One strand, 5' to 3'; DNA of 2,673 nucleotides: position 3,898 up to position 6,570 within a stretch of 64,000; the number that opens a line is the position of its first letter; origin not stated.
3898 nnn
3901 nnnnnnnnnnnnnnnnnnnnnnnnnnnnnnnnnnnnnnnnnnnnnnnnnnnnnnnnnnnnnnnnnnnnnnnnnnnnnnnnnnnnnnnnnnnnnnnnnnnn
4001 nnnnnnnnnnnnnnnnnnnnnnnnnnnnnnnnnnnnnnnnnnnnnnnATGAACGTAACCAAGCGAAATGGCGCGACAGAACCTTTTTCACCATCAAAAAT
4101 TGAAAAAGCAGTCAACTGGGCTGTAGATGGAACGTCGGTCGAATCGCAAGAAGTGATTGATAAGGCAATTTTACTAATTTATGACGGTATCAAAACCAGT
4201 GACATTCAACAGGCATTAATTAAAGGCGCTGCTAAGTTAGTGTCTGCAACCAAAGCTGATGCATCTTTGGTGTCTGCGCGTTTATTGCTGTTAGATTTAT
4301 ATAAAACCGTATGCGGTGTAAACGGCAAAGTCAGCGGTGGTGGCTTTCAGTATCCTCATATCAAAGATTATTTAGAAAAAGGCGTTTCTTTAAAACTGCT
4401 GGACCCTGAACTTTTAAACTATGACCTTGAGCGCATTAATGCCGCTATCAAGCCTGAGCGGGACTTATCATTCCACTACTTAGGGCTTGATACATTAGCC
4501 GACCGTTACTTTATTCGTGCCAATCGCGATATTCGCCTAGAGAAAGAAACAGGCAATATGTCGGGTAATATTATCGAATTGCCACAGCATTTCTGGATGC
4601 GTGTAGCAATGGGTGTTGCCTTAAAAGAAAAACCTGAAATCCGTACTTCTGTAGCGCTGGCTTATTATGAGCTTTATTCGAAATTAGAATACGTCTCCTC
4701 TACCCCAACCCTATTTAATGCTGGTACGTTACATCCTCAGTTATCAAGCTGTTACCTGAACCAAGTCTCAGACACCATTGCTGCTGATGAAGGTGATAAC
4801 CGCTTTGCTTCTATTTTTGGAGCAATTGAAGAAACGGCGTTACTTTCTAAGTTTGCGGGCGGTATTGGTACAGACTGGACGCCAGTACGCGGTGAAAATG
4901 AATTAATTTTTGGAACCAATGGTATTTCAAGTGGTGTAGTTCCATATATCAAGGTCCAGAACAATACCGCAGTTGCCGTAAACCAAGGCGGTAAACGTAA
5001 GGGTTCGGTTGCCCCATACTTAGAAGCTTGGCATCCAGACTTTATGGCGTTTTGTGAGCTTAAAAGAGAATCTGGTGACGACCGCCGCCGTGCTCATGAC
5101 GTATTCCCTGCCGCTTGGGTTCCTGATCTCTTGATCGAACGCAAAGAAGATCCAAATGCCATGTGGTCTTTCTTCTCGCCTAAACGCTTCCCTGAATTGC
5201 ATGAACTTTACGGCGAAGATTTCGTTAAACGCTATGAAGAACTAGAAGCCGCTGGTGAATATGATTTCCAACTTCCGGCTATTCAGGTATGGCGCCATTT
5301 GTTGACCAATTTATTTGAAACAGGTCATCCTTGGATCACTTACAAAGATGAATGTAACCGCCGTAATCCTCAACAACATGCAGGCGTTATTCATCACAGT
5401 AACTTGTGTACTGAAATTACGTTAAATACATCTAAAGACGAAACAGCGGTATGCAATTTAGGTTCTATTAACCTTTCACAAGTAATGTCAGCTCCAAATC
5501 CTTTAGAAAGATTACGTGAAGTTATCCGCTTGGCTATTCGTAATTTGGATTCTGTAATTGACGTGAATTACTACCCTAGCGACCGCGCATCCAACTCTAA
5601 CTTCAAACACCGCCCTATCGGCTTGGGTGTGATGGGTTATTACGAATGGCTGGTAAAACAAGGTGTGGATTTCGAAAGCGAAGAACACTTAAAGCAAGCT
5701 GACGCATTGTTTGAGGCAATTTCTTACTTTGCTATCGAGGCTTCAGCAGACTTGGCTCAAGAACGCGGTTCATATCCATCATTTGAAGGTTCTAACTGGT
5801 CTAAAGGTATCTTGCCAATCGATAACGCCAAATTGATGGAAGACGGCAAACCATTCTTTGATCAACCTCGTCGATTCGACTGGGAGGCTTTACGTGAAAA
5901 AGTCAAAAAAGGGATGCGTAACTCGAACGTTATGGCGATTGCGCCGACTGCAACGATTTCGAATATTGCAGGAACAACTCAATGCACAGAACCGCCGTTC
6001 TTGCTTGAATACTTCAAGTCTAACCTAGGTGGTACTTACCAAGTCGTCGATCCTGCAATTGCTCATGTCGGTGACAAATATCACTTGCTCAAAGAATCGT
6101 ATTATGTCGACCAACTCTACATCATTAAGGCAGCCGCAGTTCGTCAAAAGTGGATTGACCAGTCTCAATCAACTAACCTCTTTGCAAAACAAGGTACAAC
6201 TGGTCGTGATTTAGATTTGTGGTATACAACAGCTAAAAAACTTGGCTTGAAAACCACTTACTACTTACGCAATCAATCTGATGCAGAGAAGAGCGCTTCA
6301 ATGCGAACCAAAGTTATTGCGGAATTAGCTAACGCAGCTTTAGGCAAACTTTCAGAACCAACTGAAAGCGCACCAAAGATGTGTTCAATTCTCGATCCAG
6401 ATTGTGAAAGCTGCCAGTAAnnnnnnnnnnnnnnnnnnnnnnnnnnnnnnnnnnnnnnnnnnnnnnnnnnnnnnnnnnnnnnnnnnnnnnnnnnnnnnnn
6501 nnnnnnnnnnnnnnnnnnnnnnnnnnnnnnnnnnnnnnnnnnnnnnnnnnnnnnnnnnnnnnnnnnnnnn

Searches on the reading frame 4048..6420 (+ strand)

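Call 74: search_protein_families(library=phrogs, proteins=[window:4048-6420:+], max_evalue=0.00001)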
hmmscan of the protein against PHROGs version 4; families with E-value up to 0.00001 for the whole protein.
window:4048-6420:+ (790 aa): 9 families
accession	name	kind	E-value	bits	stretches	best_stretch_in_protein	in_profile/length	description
phrog_84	-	DNA, RNA and nucleotide metabolism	1.3e-257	858.6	1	1-790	63-795/975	ribonucleoside-diphosphate reductase large subunit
phrog_3987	-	DNA, RNA and nucleotide metabolism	4.8e-90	303.4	1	1-475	4-461/467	ribonucleotide reductase large subunit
phrog_3844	-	moron, auxiliary metabolic gene and host takeover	1.3e-81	275.8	1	375-781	46-441/451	NrdA-like aerobic NDP reductase large subunit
phrog_22953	-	DNA, RNA and nucleotide metabolism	6.2e-27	95.9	2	285-392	12-118/201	ribonucleotide reductase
phrog_30939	-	DNA, RNA and nucleotide metabolism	1.2e-22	80.7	1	412-574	623-788/977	ribonucleotide reductase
phrog_6132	-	DNA, RNA and nucleotide metabolism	3.7e-17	63.7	1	174-316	161-290/530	ribonucleotide reductase large subunit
phrog_367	-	DNA, RNA and nucleotide metabolism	2e-10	40.5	1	303-573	268-504/701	ribonucleotide reductase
phrog_36555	-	DNA, RNA and nucleotide metabolism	1.9e-09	38.6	1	611-762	2-156/172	ribonucleotide reductase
phrog_12229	-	DNA, RNA and nucleotide metabolism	2.9e-07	30.3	0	206-317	50-151/577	ribonucleotide reductase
